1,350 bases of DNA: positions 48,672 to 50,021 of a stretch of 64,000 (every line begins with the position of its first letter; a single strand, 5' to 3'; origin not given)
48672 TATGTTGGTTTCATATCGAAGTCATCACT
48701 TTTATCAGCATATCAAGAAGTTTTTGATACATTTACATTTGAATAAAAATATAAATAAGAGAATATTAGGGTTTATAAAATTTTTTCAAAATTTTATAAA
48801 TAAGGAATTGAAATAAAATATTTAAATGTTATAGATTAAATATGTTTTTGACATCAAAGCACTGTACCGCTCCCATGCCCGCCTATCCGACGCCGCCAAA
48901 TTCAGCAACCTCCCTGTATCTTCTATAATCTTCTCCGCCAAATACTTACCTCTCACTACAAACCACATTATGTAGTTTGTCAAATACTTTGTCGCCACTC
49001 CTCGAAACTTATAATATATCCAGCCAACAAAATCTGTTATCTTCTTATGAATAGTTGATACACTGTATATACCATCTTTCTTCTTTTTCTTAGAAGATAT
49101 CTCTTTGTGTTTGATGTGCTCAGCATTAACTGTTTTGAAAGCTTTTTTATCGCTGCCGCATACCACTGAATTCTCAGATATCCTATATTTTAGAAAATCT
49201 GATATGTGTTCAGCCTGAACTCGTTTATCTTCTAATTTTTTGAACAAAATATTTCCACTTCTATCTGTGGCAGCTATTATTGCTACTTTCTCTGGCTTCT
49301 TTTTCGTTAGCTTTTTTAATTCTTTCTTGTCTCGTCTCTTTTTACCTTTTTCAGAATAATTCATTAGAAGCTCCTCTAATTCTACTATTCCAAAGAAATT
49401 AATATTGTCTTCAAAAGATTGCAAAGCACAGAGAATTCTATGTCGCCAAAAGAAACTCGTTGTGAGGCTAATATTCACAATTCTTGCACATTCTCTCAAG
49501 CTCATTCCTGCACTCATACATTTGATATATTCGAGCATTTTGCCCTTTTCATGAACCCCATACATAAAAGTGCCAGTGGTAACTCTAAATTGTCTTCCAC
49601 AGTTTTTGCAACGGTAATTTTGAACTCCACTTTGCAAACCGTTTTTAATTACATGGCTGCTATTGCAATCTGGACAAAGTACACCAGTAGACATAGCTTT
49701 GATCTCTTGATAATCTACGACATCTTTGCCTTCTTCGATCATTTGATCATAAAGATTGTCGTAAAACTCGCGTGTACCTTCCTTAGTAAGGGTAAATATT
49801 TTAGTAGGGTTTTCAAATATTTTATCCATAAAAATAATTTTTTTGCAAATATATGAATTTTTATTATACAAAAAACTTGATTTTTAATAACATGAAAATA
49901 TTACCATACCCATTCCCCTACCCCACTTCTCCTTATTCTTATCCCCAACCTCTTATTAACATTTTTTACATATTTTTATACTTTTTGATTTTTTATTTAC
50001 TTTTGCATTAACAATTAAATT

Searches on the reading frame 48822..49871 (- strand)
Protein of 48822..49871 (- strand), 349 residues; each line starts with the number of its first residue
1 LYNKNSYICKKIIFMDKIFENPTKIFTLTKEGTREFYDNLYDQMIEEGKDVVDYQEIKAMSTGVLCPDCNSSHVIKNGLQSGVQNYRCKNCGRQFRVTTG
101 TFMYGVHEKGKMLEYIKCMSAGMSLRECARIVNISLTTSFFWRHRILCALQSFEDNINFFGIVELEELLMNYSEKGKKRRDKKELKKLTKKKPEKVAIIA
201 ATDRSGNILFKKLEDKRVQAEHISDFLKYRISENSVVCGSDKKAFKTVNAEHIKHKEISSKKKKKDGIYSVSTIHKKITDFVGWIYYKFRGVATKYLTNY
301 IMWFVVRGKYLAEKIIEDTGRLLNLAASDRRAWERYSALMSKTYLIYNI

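Call 8: search_protein_families(library=pfam, proteins=[window:48822-49871:-], max_evalue=1)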
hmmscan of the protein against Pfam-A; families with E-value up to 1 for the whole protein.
window:48822-49871:- (349 aa): 24 families
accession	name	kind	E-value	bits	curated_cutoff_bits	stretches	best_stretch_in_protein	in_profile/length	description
PF12762.13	DDE_Tnp_IS1595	-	8.9e-09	36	27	1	161-304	4-148/153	ISXO2-like transposase domain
PF03811.18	Zn_ribbon_InsA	-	0.00034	20.7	26.1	1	63-91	5-34/35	InsA N-terminal domain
PF09723.15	Zn_ribbon_8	-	0.0015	18.9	34.4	1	86-97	6-17/41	Zinc ribbon domain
PF23550.1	zf_Tbcl_Rhp7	-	0.0027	17.6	27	0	87-99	6-18/39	DNA repair protein rhp7 treble clef domain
PF13717.11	Zn_ribbon_4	-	0.0029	17.9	30.3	1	66-96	5-36/36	zinc-ribbon domain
PF04981.18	NMD3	-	0.004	17.1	24.9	1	59-143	10-94/243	NMD3 family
PF25206.1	DUF7836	-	0.0047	17.2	26.7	1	64-98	8-43/59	Domain of unknown function (DUF7836)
PF12760.12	Zn_ribbon_IS1595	-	0.017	15.5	25.4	1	63-94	18-46/46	Transposase zinc-ribbon domain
PF03804.19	DUF325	-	0.038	14.2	28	1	64-108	83-127/137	Viral proteins of unknown function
PF07282.18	Cas12f1-like_TNB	-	0.049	14.2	26.3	1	38-94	6-49/60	Cas12f1-like, TNB domain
PF18508.7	zf_C2H2_13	-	0.049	13.7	26.5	1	72-93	4-25/42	Zinc finger domain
PF08271.17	Zn_Ribbon_TF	-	0.049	13.6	29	1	66-93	3-27/43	TFIIB zinc-binding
PF13453.11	Zn_ribbon_TFIIB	-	0.088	12.7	22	1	66-92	2-26/41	Transcription factor zinc-finger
PF19553.4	DUF6076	-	0.1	12.8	23.5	1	77-100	43-66/168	Family of unknown function (DUF6076)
PF01485.27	IBR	-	0.15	12.6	24.3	1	57-95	12-51/65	IBR domain, a half RING-finger domain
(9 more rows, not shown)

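Call 9: search_protein_families(library=ncbifam, proteins=[window:48822-49871:-], max_evalue=1)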
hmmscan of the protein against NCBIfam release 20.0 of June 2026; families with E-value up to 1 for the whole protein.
window:48822-49871:- (349 aa): 13 families
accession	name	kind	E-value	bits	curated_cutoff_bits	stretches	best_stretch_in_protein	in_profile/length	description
NF033547.1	transpos_IS1595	equivalog_domain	1.3e-35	123.2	75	1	109-307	6-211/215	IS1595 family transposase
NF033558.1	transpos_IS1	equivalog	4.9e-15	56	100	1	66-177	1-112/199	IS1 family transposase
NF050000.1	IS1_IS1595_Zn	domain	1.2e-13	51.4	28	1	66-96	1-32/34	IS1/IS1595 family N-terminal zinc-binding domain-containing protein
NF048018.1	IS256_N_4Cys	domain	1e-12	48.4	27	1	66-95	2-31/31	transposase-like zinc-binding domain-containing protein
NF048019.1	IS256_Zn_var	equivalog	7.2e-07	28.8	150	1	69-98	3-32/304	IS256 family transposase, variant Zn-binding type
NF047912.1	ECs_2282_CxxC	subfamily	0.0049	16.7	37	1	64-95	3-37/60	ECs_2282 family putative zinc-binding protein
TIGR02605.1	CxxC_CxxC_SSSS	subfamily_domain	0.011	15.8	31.3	1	86-97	6-17/52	FmdB family zinc ribbon protein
NF047723.1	TransFacS4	equivalog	0.012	16.1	120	1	51-93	48-88/90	transcription factor S4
NF001629.0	PRK00415.1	equivalog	0.032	13.8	70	1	64-100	15-48/62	30S ribosomal protein S27e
NF041374.1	GDCCVxC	domain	0.07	13.4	40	1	64-100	3-39/58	GDCCVxC domain-containing (seleno)protein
TIGR02098.1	MJ0042_CXXC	domain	0.098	12.4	20.9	0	66-96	5-36/38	MJ0042-type zinc finger domain-containing protein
NF011481.0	PRK14890.1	equivalog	0.11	12.5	61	1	62-92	26-57/61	putative Zn-ribbon RNA-binding protein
TIGR01384.1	TFS_arch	equivalog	0.21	12.3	64.75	1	48-96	46-98/101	transcription factor S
